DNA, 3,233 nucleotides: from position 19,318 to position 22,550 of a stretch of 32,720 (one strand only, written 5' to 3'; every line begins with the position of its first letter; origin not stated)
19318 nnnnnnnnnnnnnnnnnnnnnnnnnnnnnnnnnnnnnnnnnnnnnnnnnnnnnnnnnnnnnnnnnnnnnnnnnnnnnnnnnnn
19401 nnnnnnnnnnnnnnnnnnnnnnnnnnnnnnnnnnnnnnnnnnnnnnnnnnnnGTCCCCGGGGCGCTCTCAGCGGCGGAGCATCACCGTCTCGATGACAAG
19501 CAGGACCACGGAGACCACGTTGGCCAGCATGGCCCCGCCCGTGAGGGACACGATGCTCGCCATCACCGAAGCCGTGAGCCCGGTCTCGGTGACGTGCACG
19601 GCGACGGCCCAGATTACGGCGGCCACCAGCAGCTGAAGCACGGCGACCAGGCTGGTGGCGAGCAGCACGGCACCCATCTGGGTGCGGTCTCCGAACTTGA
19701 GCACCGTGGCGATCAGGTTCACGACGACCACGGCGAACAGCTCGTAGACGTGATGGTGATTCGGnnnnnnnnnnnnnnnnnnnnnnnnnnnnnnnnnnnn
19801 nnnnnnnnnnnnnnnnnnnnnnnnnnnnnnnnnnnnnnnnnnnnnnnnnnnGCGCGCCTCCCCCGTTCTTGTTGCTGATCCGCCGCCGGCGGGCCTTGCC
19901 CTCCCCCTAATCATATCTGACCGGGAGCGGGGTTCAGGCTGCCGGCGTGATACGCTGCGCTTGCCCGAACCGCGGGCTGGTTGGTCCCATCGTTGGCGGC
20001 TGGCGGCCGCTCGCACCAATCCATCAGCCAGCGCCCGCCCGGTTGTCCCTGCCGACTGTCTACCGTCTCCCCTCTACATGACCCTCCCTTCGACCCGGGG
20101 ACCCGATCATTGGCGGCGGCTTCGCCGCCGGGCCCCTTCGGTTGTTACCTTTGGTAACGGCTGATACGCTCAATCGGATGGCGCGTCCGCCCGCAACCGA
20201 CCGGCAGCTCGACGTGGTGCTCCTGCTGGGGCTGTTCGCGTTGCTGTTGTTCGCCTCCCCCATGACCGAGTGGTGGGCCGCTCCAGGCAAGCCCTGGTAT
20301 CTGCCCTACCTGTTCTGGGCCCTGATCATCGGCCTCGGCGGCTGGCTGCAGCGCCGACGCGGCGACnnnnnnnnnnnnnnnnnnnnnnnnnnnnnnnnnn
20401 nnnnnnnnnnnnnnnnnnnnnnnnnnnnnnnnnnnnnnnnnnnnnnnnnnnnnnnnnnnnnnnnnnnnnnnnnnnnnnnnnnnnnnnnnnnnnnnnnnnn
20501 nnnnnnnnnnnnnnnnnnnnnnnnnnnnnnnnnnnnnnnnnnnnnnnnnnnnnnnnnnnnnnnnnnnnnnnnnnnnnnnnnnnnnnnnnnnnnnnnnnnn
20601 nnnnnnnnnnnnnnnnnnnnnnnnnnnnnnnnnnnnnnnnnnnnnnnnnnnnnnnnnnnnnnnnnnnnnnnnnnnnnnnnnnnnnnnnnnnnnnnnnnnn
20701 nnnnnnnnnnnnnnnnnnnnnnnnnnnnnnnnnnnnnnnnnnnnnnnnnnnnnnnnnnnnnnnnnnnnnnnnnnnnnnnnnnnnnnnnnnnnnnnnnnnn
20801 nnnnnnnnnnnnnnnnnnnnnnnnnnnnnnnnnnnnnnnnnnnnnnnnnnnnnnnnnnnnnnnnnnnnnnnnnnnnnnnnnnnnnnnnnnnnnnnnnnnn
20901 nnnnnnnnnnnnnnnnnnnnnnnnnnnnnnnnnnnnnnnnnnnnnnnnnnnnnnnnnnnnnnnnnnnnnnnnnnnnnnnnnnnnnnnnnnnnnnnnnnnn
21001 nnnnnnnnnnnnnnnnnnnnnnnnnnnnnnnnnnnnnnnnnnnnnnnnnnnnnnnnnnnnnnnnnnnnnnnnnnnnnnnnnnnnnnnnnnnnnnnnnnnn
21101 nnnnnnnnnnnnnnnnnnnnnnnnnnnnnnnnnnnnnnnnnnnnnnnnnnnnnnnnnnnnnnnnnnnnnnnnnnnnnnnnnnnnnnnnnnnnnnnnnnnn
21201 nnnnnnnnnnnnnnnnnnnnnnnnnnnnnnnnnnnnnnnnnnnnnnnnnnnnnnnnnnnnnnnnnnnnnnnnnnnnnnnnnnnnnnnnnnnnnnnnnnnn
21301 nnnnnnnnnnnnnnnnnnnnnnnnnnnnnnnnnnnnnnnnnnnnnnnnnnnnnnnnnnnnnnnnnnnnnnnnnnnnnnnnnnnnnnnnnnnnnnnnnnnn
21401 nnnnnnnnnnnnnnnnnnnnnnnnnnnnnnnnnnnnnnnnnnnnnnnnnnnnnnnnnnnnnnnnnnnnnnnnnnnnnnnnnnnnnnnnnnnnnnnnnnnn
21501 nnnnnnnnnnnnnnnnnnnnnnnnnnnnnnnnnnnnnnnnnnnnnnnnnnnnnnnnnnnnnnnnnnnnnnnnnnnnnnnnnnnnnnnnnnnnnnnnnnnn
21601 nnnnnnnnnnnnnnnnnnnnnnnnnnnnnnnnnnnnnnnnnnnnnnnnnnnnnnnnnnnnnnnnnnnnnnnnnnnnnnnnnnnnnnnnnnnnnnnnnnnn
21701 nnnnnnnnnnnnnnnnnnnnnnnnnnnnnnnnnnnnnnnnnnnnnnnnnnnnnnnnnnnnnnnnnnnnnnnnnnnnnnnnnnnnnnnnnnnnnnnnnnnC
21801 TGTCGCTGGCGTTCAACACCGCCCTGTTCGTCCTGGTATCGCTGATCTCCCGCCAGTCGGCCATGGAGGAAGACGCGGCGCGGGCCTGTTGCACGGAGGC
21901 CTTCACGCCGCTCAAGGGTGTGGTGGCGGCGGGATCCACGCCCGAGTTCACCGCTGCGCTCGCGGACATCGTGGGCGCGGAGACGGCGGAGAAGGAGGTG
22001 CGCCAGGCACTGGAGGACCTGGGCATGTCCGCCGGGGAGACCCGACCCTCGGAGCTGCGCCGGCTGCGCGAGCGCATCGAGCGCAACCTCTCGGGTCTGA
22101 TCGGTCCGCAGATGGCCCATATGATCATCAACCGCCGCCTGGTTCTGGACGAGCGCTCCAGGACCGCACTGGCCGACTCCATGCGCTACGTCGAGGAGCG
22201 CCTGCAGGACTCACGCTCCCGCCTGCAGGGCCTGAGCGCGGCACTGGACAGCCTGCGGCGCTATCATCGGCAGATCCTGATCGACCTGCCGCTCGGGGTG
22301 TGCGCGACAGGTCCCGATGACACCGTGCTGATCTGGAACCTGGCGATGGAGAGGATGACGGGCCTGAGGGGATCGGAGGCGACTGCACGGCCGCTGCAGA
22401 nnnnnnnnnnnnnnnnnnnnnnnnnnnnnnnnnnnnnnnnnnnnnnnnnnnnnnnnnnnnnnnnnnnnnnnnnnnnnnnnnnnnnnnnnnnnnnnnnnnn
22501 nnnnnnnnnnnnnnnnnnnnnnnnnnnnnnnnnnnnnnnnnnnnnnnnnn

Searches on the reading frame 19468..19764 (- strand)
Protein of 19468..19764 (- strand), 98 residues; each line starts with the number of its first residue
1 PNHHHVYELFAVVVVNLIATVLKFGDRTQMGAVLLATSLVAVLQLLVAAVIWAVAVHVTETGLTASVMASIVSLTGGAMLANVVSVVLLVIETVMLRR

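Call 3: search_protein_families(library=pfam, proteins=[window:19468-19764:-], max_evalue=0.01)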
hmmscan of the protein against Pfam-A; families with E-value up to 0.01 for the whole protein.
window:19468-19764:- (98 aa): 1 family
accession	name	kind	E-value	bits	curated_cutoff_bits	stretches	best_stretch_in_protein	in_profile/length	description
PF19931.4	DUF6394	-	1.7e-36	124.9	30.8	1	3-93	1-89/89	Family of unknown function (DUF6394)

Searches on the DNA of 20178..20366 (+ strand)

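Call 62: search_rna_families(source=L081, threshold=gathering)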
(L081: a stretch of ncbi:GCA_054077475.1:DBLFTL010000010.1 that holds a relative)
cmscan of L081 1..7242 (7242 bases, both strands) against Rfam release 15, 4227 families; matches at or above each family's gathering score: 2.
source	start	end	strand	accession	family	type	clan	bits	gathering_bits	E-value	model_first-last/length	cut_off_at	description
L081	4804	5208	+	RF01675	CrcZ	Gene; sRNA;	-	369.3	95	3e-104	1-398/398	no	Pseudomonas sRNA CrcZ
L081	4648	4708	+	RF01679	P36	Gene; sRNA;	-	96.3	36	5.6e-19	1-61/61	no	Pseudomonas sRNA P36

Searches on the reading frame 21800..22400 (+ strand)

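Call 6: search_protein_families(library=pfam, proteins=[window:21800-22400:+], max_evalue=10)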
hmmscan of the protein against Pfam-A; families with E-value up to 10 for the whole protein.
window:21800-22400:+ (200 aa): 4 families
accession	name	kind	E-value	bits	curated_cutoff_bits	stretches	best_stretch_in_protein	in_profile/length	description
PF00989.32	PAS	-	0.00062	20.2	22.6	1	157-199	4-46/113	PAS fold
PF23991.1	DUF7310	-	0.0019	19.1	40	1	120-155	24-59/83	Coiled-coil region of unknown function (DUF7310)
PF12297.13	EVC2_like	-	0.023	14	25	1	54-141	133-218/429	Ellis van Creveld protein 2 like protein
PF12240.13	Angiomotin_C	-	0.056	13.4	23.5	1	67-135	8-73/200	Angiomotin C terminal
